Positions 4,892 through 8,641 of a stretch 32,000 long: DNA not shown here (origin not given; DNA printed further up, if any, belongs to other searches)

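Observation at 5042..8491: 1149-aa orphan membrane protein with glycine-zipper segments and coiled-coil-like ends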

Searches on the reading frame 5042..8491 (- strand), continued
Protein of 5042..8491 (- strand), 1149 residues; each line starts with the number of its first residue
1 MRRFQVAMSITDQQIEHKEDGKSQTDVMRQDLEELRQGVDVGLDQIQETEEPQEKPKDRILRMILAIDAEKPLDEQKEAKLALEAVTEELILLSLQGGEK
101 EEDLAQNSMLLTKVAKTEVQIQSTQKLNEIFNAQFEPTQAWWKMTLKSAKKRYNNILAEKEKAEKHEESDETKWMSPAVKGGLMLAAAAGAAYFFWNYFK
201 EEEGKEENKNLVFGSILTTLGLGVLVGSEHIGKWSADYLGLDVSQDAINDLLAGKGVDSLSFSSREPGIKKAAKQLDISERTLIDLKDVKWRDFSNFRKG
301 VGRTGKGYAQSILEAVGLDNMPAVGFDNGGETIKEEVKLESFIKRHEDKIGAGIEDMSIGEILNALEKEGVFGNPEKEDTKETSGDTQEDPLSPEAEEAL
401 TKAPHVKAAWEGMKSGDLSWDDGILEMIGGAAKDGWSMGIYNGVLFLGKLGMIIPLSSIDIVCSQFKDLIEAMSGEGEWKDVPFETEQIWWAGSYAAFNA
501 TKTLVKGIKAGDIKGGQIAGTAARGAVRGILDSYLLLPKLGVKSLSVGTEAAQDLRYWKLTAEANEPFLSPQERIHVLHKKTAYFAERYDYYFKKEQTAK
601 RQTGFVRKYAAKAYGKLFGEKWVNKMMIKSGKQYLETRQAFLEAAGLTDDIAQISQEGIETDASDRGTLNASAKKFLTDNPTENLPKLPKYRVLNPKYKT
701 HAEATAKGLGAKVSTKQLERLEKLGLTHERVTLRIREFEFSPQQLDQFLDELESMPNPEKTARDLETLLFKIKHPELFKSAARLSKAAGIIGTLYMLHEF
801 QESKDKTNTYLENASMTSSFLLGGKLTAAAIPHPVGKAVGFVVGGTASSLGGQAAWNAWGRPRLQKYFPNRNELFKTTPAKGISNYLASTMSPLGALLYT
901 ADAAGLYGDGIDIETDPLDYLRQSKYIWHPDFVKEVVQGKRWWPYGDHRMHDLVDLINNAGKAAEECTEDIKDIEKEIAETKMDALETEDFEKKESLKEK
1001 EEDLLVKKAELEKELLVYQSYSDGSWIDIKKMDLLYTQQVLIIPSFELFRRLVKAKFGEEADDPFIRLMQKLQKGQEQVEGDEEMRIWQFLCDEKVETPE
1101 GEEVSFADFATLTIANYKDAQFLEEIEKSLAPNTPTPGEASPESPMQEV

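Call 52: search_protein_families(library=pfam, proteins=[P0036, P0039, P0037, P0032, P0035, P0017, P0031, P0029, P0027, P0023], max_evalue=0.01)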
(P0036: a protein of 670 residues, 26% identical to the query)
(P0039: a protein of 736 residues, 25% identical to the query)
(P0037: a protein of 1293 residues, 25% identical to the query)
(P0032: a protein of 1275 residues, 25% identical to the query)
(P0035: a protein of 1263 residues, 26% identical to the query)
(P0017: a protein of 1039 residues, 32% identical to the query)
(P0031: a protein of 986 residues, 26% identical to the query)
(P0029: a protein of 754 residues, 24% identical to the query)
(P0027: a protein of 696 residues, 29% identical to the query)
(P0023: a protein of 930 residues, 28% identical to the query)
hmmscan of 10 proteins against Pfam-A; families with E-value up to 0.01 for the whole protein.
P0036 (670 aa): 2 families
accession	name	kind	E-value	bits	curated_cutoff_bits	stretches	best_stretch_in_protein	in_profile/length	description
PF01476.26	LysM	-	4.7e-05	23.7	20.9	1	36-86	1-43/43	LysM domain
PF20158.4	Cas5fv_helical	-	0.0098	16.5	25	0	245-326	28-112/158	Cas5fv helical domain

P0039 (736 aa): 1 family
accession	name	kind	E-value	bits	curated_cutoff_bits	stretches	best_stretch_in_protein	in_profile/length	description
PF02749.22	QRPTase_N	-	3.1e-18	66.2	27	1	37-121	1-82/82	Quinolinate phosphoribosyl transferase, N-terminal domain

P0037 (1293 aa): 0 families

P0032 (1275 aa): 1 family
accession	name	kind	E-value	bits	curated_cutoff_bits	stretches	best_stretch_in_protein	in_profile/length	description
PF16789.10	YscO-like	-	0.0088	16.5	27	0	1089-1167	11-84/161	YscO-like protein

P0035 (1263 aa): 0 families

P0017 (1039 aa): 1 family
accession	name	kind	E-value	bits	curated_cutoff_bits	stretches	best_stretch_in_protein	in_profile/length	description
PF14449.11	PT-TG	-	0.0085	16.5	23.5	0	876-906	17-47/68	Pre-toxin TG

P0031 (986 aa): 1 family
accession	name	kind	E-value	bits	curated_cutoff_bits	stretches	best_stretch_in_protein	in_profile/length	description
PF14449.11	PT-TG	-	3.9e-05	24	23.5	1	798-832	17-51/68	Pre-toxin TG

P0029 (754 aa): 0 families

P0027 (696 aa): 1 family
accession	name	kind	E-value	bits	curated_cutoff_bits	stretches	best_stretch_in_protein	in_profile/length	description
PF01476.26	LysM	-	0.00093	19.5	20.9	1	82-123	2-36/43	LysM domain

P0023 (930 aa): 1 family
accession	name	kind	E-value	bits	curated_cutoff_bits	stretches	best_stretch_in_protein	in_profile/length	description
PF14449.11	PT-TG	-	4.1e-05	23.9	23.5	1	763-792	17-46/68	Pre-toxin TG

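Call 53: find_encoding_contigs(protein=P0031, flank=8000, max_places=2)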
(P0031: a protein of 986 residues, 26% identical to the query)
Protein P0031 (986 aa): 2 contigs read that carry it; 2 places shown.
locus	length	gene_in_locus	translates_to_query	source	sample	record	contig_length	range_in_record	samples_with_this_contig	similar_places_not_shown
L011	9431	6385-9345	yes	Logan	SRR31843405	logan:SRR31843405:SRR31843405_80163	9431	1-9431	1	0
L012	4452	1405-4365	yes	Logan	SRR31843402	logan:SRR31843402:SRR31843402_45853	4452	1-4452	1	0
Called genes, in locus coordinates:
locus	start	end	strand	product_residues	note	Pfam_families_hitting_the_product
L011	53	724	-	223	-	PF10502:Peptidase_S26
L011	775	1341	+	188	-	-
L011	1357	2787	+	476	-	PF02934:GatB_N, PF02637:GatB_Yqey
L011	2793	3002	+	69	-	-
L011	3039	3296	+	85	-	-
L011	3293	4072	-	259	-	PF03808:Glyco_tran_WecG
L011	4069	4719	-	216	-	PF01209:Ubie_methyltran (weak), PF08003:Methyltransf_9 (weak), PF13489:Methyltransf_23, PF07021:MetW, PF13847:Methyltransf_31, PF08241:Methyltransf_11, PF08242:Methyltransf_12, PF13649:Methyltransf_25, +1 more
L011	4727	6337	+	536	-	PF04055:Radical_SAM, PF16199:Radical_SAM_C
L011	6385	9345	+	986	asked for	-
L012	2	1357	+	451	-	?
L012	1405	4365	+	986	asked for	-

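Call 54: find_encoding_contigs(protein=P0036, flank=8000, max_places=2)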
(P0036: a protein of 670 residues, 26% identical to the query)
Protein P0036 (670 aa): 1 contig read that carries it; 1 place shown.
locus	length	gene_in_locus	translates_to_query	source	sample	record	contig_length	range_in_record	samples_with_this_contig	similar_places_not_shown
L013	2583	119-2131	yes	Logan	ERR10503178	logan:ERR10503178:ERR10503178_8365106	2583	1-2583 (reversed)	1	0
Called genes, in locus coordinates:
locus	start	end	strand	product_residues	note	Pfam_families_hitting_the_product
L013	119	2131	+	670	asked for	-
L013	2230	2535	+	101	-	-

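Call 55: find_encoding_contigs(protein=P0017, flank=8000, max_places=2)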
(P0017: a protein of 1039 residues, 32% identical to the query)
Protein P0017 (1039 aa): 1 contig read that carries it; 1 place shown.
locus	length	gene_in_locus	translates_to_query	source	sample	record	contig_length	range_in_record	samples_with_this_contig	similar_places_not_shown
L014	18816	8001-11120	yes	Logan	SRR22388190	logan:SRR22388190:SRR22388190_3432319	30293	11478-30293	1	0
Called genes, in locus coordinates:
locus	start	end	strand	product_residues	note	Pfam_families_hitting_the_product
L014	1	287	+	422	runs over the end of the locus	PF04932:Wzy_C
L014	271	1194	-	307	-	PF00551:Formyl_trans_N, PF02911:Formyl_trans_C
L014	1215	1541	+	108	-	PF02033:RBFA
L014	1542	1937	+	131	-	-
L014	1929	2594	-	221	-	PF10502:Peptidase_S26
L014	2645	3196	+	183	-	-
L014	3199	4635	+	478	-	PF02934:GatB_N, PF02637:GatB_Yqey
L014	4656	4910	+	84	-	-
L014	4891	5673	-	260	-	PF03808:Glyco_tran_WecG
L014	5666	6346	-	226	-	PF13489:Methyltransf_23, PF03291:mRNA_G-N7_MeTrfase (faint), PF05175:MTS, PF03848:TehB (weak), PF13847:Methyltransf_31, PF08241:Methyltransf_11, PF08242:Methyltransf_12, PF13649:Methyltransf_25, +1 more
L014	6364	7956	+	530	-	PF04055:Radical_SAM, PF16199:Radical_SAM_C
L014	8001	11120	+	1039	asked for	-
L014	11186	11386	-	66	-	-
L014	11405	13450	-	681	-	PF17191:RecG_wedge, PF01336:tRNA_anti-codon (weak), PF04851:ResIII, PF00270:DEAD, PF13604:AAA_30 (weak), PF00271:Helicase_C, PF19833:RecG_dom3_C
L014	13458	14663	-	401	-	PF00579:tRNA-synt_1b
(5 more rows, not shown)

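Call 60: search_protein_families(library=phrogs, proteins=[window:5042-8470:-, P0031, P0036, P0037, P0032], max_evalue=0.1)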
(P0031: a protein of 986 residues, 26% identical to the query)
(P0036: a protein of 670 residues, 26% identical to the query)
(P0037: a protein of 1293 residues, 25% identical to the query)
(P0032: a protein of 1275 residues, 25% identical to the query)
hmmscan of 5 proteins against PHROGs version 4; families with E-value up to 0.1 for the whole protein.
window:5042-8470:- (1142 aa): 1 family
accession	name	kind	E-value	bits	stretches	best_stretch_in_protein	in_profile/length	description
phrog_10366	-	unknown function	0.086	14.2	0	565-613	15-63/75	-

P0031 (986 aa): 0 families

P0036 (670 aa): 1 family
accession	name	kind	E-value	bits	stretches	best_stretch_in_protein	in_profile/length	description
phrog_380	-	lysis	0.0011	19.1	1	33-102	183-251/309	endolysin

P0037 (1293 aa): 1 family
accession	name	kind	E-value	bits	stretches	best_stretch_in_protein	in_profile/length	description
phrog_9461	-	unknown function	0.029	15.8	0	525-575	14-63/77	-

P0032 (1275 aa): 0 families

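Call 64: find_encoding_contigs(protein=P0027, flank=8000, max_places=2)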
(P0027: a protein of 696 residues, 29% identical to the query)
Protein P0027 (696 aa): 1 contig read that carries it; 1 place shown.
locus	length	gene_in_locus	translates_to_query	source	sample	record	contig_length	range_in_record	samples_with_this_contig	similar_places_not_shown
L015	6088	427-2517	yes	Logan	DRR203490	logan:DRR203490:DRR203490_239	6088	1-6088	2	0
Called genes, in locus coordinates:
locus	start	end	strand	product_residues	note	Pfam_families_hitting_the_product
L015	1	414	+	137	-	?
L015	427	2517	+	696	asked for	-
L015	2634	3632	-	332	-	PF03023:MurJ, PF13440:Polysacc_synt_3 (weak)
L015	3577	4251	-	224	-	PF03023:MurJ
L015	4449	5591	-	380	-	PF13439:Glyco_transf_4, PF13579:Glyco_trans_4_4, PF20706:GT4-conflict (weak), PF00534:Glycos_transf_1, PF13692:Glyco_trans_1_4, PF13524:Glyco_trans_1_2 (weak)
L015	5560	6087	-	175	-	?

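Call 65: find_encoding_contigs(protein=P0032, flank=8000, max_places=2)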
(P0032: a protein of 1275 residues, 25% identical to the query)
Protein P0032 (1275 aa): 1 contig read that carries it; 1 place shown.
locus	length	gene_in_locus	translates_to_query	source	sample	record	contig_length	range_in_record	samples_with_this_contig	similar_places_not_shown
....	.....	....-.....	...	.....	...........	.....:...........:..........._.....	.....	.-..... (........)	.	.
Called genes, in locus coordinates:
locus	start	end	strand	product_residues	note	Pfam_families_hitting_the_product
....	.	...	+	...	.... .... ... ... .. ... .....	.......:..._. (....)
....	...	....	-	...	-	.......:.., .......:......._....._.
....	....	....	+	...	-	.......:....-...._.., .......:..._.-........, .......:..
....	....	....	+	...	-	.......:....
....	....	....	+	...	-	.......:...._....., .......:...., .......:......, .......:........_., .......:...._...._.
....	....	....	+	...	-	-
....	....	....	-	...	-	-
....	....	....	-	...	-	-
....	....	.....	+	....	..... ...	-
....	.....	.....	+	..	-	-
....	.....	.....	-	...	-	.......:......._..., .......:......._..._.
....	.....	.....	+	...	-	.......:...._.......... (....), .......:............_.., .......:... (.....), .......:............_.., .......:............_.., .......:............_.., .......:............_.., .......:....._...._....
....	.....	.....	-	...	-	-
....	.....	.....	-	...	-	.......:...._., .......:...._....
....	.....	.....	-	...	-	?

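Call 66: find_encoding_contigs(protein=P0029, flank=8000, max_places=2)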
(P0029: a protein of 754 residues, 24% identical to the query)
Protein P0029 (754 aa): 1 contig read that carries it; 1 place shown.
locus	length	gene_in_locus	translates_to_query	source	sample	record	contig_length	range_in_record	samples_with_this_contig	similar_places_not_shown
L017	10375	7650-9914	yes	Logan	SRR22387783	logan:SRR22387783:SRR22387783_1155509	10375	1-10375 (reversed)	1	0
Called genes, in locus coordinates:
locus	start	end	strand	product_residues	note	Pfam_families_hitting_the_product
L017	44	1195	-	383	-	PF01180:DHO_dh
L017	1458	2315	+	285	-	PF03462:PCRF, PF00472:RF-1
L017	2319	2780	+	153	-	PF01327:Pep_deformylase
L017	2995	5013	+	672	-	-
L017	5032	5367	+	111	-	-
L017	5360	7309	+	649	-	-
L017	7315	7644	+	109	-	-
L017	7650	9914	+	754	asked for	-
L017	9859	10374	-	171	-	?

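Call 99: find_related_loci(query=A5, collection=viral_contigs, flank=5000)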
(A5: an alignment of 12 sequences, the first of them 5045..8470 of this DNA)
Query A5 (1142 aa) in viral_contigs; peptide patterns used: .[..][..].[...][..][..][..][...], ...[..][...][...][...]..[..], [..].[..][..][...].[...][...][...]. (x = any residue, [..] = any of these).
25 stretches matched a pattern, but none encodes a relative of the query by tblastn (E <= 1e-3).
